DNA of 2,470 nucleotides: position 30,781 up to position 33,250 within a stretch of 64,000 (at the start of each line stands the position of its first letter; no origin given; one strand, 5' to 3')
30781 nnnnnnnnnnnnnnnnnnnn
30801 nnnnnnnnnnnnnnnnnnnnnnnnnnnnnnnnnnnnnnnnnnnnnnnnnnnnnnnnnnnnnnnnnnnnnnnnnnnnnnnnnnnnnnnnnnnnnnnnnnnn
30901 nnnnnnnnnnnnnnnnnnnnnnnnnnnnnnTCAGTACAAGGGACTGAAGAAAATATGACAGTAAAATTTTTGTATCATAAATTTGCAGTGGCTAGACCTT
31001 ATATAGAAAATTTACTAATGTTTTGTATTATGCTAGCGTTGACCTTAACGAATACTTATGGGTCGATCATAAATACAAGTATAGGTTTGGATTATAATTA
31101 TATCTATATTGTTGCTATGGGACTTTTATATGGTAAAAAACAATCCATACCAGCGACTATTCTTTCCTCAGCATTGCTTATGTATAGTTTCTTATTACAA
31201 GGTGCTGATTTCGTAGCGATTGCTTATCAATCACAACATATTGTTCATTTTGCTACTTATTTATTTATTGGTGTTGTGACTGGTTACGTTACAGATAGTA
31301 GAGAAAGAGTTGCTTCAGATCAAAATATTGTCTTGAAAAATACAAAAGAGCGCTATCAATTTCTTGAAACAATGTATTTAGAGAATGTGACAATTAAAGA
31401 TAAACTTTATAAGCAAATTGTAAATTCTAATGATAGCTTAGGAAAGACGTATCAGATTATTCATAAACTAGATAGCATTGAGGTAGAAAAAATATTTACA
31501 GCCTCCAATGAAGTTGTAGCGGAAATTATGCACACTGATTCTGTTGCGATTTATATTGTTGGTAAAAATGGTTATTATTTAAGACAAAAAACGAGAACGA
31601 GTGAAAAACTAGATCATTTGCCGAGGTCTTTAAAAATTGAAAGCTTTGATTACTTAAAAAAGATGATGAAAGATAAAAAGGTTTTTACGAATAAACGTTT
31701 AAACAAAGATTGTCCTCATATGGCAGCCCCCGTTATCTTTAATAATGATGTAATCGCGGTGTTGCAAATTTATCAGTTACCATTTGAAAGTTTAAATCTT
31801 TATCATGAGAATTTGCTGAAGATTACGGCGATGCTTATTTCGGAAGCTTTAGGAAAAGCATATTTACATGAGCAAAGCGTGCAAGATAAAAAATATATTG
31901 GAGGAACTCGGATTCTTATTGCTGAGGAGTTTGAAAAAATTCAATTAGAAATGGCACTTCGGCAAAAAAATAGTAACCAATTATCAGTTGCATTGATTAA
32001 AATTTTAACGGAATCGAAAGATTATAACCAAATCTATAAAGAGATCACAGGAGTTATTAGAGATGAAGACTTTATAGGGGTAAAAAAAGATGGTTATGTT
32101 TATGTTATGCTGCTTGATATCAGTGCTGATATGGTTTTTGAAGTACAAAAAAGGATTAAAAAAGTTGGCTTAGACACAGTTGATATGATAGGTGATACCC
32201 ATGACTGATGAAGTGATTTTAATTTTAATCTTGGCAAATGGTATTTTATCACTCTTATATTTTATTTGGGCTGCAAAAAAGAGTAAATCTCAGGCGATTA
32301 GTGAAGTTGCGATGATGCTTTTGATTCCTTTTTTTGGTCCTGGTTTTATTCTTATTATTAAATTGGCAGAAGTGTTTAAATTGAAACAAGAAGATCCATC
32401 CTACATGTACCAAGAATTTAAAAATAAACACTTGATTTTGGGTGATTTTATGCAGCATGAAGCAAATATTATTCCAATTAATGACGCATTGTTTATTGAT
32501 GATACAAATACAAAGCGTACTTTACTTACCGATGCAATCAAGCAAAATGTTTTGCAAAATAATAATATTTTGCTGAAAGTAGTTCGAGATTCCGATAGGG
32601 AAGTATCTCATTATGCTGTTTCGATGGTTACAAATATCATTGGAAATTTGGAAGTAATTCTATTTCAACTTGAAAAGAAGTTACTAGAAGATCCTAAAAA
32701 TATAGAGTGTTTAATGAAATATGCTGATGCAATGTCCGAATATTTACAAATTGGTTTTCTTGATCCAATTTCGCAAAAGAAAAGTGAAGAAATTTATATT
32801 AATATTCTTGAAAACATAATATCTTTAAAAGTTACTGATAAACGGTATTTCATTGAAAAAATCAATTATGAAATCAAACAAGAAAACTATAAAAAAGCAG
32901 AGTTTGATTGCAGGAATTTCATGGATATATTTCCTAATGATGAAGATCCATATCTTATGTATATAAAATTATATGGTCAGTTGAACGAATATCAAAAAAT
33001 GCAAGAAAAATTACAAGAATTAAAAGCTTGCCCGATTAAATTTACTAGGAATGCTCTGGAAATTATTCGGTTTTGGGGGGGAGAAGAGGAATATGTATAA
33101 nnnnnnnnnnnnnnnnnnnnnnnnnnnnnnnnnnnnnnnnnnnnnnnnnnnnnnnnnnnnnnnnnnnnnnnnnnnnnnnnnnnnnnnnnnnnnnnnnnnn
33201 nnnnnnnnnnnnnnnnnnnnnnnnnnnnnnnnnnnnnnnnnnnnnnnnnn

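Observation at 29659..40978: Riboswitch-controlled Pel-type exopolysaccharide locus remodelled for a diderm Firmicute, lacking PelB/PelC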

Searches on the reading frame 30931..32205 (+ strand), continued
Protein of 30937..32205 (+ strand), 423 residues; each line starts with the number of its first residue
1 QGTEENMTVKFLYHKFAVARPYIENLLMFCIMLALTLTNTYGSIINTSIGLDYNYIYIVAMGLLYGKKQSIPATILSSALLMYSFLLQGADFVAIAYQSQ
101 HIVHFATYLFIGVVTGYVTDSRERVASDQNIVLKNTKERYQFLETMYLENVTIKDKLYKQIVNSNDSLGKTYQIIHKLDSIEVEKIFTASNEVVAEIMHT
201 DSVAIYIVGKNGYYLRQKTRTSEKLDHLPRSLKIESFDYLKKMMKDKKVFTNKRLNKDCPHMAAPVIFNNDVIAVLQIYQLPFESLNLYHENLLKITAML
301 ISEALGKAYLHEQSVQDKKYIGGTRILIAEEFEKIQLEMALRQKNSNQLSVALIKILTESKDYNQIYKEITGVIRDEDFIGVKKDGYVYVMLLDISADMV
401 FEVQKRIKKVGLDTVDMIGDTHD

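Call 82: predict_structure(alignment_id=A5)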
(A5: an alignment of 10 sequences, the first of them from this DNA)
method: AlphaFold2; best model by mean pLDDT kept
length: 425 residues; sequences in the alignment: 10
mean_pLDDT: 80.9   pTM: 0.45
mean pLDDT of the five models: 80.9, 79.9, 78.8, 77.7, 76.9
residues with pLDDT >= 90: 62; 70-90: 308; 50-70: 34; < 50: 21
segments of 3 or more residues with pLDDT < 50: 1-7, 44-52, 421-425
pLDDT, mean of each block of 10 residues (from residue 1): 46 72 84 81 50 72 87 88 81 75 82 89 84 89 91 79 60 72 80 89 91 82 81 86 94 88 94 92 86 90 89 78 80 86 74 83 79 78 87 84 85 79 40
secondary structure, 60 per line:
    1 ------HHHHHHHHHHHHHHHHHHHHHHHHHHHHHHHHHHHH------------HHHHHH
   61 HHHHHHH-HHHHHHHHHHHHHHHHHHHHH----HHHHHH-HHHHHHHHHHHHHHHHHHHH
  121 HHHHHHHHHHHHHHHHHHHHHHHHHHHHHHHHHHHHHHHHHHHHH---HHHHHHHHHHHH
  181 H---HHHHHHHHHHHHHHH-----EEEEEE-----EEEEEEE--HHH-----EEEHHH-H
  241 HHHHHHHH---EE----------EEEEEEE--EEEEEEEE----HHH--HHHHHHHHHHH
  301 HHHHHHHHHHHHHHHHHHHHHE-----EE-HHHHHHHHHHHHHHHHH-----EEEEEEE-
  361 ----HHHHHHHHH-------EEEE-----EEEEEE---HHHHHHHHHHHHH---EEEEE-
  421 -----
elements in order: H7-42 H55-67 H69-89 H94-99 H101-165 H169-181 H185-199 E205-210 E216-222 E233-235 H240-248 E264-270 E273-280 H290-321 H331-347 E353-359 H365-373 E381-384 E390-395 H399-411 E415-419

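Call 87: fold_search(model_id=the predicted structure, library=pdb)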
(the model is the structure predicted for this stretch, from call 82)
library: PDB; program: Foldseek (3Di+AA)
matches with E <= 10: 844; with E <= 0.001: 75
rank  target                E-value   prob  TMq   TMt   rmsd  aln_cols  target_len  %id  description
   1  4etz_B                6.1e-09  1.00  0.28  0.39  17.1       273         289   13  Crystal Structure of PelD 158-CT from Pseudomonas aeruginosa PAO1 (released 2012-07-25)
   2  4eu0                  8.8e-08  1.00  0.27  0.38  16.9       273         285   13  Crystal Structure of PelD 158-CT from Pseudomonas aeruginosa PAO1 (released 2012-07-25)
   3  4dmz_A                1.4e-07  1.00  0.26  0.39  17.3       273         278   13  PelD 156-455 from Pseudomonas aeruginosa PA14, apo form (released 2012-05-23)
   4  4etx                  1.5e-07  1.00  0.27  0.38  17.4       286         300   12  Crystal Structure of PelD 158-CT from Pseudomonas aeruginosa PAO1 (released 2012-07-25)
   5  4euv                  2.9e-07  1.00  0.26  0.38  16.8       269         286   13  Crystal Structure of PelD 158-CT from Pseudomonas aeruginosa PAO1, in complex with c-di-GMP, form 1 (released 2012-07-25)
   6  4zmu_B                8.3e-07  1.00  0.24  0.30  13.5       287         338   10  Dcsbis, a diguanylate cyclase from Pseudomonas aeruginosa (released 2016-05-04)
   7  4zmu_A                1.8e-06  1.00  0.23  0.27  13.7       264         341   11  Dcsbis, a diguanylate cyclase from Pseudomonas aeruginosa (released 2016-05-04)
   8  6et7_A                8.3e-06  1.00  0.23  0.16  25.7       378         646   10  Activated heterodimer of the bacteriophytochrome regulated diguanylyl cyclase variant - S505V A526V - from Idiomarina  (released 2018-06-13)
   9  3oov_A                2.0e-05  1.00  0.28  0.66   4.1       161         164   14  Crystal structure of a methyl-accepting chemotaxis protein, residues 122 to 287 (released 2010-09-08)
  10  5llw_A                2.0e-05  1.00  0.23  0.15  26.0       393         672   11  Bacteriophytochrome activated diguanylyl cyclase from Idiomarina species A28L (released 2017-03-15)
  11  5llw_B                2.0e-05  1.00  0.22  0.15  26.0       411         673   10  Bacteriophytochrome activated diguanylyl cyclase from Idiomarina species A28L (released 2017-03-15)
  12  3ci6_B                2.3e-05  1.00  0.28  0.64   4.5       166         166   14  Crystal structure of the GAF domain from Acinetobacter phosphoenolpyruvate-protein phosphotransferase (released 2008-05-13)
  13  9cxh_A                2.4e-05  1.00  0.27  0.16  14.6       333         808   12  Structure of PDE6C in complex with the rod inhibitory p gamma subunit in the presence of cGMP (released 2024-12-18)
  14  5llx_A                2.5e-05  1.00  0.23  0.15  28.2       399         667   11  Bacteriophytochrome activated diguanylyl cyclase from Idiomarina species A28L with GTP bound (released 2017-03-15)
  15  3ci6_A                2.7e-05  1.00  0.29  0.69   4.0       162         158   15  Crystal structure of the GAF domain from Acinetobacter phosphoenolpyruvate-protein phosphotransferase (released 2008-05-13)
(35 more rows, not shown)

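Call 112: search_protein_families(library=pfam, proteins=[L083:16789-18504:+, L083:18523-19230:+, L083:19244-20017:+, L083:20267-20947:+, L085:12411-14726:+, L085:14748-16028:+, L085:16025-17878:+], max_evalue=0.001)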
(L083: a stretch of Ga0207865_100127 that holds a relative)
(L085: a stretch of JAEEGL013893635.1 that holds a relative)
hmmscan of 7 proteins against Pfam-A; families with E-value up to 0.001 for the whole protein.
L083:16789-18504:+ (571 aa): 1 family
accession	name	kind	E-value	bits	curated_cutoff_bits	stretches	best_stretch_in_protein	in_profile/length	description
PF08757.17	CotH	-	6.6e-61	207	23.8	1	130-451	1-313/322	CotH kinase protein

L083:18523-19230:+ (235 aa): 1 family
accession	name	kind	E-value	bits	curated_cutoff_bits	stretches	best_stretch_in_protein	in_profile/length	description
PF09359.15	VTC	-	1e-38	133.7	23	1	9-225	2-229/235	VTC domain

L083:19244-20017:+ (257 aa): 0 families

L083:20267-20947:+ (226 aa): 1 family
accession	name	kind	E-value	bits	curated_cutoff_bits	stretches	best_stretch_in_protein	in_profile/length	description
PF01037.27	AsnC_trans_reg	-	2.4e-14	53.4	25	1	131-205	2-73/73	Lrp/AsnC ligand binding domain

L085:12411-14726:+ (771 aa): 0 families

L085:14748-16028:+ (426 aa): 2 families
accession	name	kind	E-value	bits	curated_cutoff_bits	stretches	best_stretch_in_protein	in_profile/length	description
PF16173.10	DUF4874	-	6.6e-46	156.3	30.1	1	19-175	2-158/159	Domain of unknown function (DUF4874)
PF16116.10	DUF4832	-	1.1e-44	153.2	29.2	1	202-403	4-203/216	Domain of unknown function (DUF4832)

L085:16025-17878:+ (617 aa): 1 family
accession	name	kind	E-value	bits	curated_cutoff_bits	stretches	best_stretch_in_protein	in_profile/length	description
PF09960.14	DUF2194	-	1.4e-15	57.2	30.4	1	130-373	105-342/582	Uncharacterised protein conserved in bacteria (DUF2194)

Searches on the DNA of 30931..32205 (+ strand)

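Call 46: search_rna_families(sources=[L013, L014, L015, L016, L017, L018], threshold=gathering)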
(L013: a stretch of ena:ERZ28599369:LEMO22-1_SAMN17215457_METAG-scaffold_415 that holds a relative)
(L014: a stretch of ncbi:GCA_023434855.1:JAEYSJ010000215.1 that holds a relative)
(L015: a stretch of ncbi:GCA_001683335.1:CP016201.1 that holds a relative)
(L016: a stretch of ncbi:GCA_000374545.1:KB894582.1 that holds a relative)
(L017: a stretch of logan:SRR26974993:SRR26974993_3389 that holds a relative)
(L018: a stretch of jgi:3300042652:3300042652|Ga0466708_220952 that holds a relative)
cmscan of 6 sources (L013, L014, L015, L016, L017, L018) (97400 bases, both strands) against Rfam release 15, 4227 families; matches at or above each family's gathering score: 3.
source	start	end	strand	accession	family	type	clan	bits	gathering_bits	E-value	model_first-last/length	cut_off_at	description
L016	1145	1397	-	RF00230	T-box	Cis-reg; leader;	-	96.2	93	1.1e-19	1-219/219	no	T-box leader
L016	21821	21906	-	RF00005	tRNA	Gene; tRNA;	CL00001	61.2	29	1.3e-10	1-71/71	no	tRNA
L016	21702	21789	-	RF00005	tRNA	Gene; tRNA;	CL00001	55.1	29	6.1e-09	1-71/71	no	tRNA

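Call 49: search_rna_families(sources=[L013, L015, L018], threshold=evalue, max_evalue=1)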
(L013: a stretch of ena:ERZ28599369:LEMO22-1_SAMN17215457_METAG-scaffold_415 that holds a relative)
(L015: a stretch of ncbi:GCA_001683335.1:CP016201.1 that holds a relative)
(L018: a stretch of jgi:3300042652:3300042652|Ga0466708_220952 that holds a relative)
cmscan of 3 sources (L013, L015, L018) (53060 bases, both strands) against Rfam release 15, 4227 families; matches with E-value up to 1: 0.
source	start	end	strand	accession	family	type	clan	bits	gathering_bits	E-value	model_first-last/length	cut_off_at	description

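Call 67: search_rna_families(sources=[L019, L020, L021, L022, L023], threshold=gathering)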
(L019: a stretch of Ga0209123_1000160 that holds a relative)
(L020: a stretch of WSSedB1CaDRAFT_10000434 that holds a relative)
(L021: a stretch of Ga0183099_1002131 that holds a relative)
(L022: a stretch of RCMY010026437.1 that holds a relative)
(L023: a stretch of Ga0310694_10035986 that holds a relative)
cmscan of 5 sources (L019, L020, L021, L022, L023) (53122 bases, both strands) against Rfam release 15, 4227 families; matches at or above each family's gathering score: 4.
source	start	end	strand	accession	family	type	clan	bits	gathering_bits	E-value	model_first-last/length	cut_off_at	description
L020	310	395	+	RF01051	c-di-GMP-I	Cis-reg; riboswitch;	CL00126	76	35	3.2e-13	1-87/87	no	c-di-GMP-I riboswitch aptamer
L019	7760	7848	+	RF01051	c-di-GMP-I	Cis-reg; riboswitch;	CL00126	75.7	35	3.8e-13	1-87/87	no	c-di-GMP-I riboswitch aptamer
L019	7553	7641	+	RF01051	c-di-GMP-I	Cis-reg; riboswitch;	CL00126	74.7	35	6.5e-13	1-87/87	no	c-di-GMP-I riboswitch aptamer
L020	11954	12040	+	RF01051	c-di-GMP-I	Cis-reg; riboswitch;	CL00126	73.2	35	1.5e-12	1-87/87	no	c-di-GMP-I riboswitch aptamer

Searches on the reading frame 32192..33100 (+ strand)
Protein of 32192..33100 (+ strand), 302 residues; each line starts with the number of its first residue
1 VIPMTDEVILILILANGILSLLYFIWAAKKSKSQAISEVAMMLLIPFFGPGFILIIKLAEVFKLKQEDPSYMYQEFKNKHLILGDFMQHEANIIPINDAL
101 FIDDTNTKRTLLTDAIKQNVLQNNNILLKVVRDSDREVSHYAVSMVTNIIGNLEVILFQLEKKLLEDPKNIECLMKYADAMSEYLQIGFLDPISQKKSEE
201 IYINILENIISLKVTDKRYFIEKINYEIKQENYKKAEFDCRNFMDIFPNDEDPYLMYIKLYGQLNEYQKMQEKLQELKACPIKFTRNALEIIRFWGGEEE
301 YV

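Call 4: search_protein_families(library=pfam, proteins=[window:32192-33100:+], max_evalue=0.01)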
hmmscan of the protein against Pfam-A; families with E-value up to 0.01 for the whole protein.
window:32192-33100:+ (302 aa): 0 families

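Call 10: search_protein_families(library=ncbifam, proteins=[window:32192-33100:+], max_evalue=0.01)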
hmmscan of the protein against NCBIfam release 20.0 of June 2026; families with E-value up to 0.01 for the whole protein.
window:32192-33100:+ (302 aa): 0 families

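Call 80: search_protein_families(library=ncbifam, proteins=[window:32201-33097:+], max_evalue=10)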
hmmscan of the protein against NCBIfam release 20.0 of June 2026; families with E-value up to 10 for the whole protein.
window:32201-33097:+ (299 aa): 0 families

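Call 81: search_protein_families(library=pfam, proteins=[window:32201-33097:+], max_evalue=10)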
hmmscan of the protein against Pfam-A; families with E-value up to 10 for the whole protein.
window:32201-33097:+ (299 aa): 2 families
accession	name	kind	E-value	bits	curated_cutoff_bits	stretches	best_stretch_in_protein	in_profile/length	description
PF14559.12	TPR_19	-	0.019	15.7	25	1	225-265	2-42/68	Tetratricopeptide repeat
PF16253.10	DUF4909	-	0.14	12.4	25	1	96-146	33-82/127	Domain of unknown function (DUF4909)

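Call 103: search_solved_structures(query=A6, max_evalue=10, show_alignments=1)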
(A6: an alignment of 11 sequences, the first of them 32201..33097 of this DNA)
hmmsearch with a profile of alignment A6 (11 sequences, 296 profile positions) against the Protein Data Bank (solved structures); distinct sequences matched with E-value up to 10: 15.
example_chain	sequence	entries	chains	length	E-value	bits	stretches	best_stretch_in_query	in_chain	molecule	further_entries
3jcm_G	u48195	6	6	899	0.013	17.8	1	198-260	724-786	Pre-mRNA-splicing factor 6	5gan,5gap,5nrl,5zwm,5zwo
4cgu_A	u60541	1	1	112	0.17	14.1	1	193-247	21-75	TPR REPEAT-CONTAINING PROTEIN ASSOCIATED WITH HSP90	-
2l6j_A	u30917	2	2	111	0.21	13.8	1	194-247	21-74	TPR repeat-containing protein associated with Hsp90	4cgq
2lsu_A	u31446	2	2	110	0.22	13.8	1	194-247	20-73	TPR repeat-containing protein associated with Hsp90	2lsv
3jcr_G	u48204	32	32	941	0.23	13.7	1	209-276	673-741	hPrp6 | Pre-mRNA-processing factor 6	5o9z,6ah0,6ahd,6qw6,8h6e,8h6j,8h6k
6lvr_C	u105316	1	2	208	0.4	12.9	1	230-291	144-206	Proteinaceous RNase P 1, chloroplastic/mitochondrial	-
3gr5_A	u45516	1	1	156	0.4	12.9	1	143-226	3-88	EscC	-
2g0u_A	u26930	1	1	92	0.42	12.8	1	144-187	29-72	type III secretion system needle protein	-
2ca5_A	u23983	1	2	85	0.43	12.8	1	145-190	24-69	MXIH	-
8eoi_B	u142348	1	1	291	0.44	12.7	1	195-271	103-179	ER membrane protein complex subunit 2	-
6y4l_A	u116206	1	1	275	0.46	12.7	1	195-271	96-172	ER membrane protein complex subunit 2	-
6qx9_5J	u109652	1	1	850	0.65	12.2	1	209-276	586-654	Pre-mRNA-processing factor 6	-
3j0r_A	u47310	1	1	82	0.65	12.2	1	145-182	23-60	Protein mxiH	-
2v6l_0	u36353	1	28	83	0.67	12.1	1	145-182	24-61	MXIH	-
3kv1_A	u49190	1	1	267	0.69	12.1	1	161-249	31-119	Transcriptional repressor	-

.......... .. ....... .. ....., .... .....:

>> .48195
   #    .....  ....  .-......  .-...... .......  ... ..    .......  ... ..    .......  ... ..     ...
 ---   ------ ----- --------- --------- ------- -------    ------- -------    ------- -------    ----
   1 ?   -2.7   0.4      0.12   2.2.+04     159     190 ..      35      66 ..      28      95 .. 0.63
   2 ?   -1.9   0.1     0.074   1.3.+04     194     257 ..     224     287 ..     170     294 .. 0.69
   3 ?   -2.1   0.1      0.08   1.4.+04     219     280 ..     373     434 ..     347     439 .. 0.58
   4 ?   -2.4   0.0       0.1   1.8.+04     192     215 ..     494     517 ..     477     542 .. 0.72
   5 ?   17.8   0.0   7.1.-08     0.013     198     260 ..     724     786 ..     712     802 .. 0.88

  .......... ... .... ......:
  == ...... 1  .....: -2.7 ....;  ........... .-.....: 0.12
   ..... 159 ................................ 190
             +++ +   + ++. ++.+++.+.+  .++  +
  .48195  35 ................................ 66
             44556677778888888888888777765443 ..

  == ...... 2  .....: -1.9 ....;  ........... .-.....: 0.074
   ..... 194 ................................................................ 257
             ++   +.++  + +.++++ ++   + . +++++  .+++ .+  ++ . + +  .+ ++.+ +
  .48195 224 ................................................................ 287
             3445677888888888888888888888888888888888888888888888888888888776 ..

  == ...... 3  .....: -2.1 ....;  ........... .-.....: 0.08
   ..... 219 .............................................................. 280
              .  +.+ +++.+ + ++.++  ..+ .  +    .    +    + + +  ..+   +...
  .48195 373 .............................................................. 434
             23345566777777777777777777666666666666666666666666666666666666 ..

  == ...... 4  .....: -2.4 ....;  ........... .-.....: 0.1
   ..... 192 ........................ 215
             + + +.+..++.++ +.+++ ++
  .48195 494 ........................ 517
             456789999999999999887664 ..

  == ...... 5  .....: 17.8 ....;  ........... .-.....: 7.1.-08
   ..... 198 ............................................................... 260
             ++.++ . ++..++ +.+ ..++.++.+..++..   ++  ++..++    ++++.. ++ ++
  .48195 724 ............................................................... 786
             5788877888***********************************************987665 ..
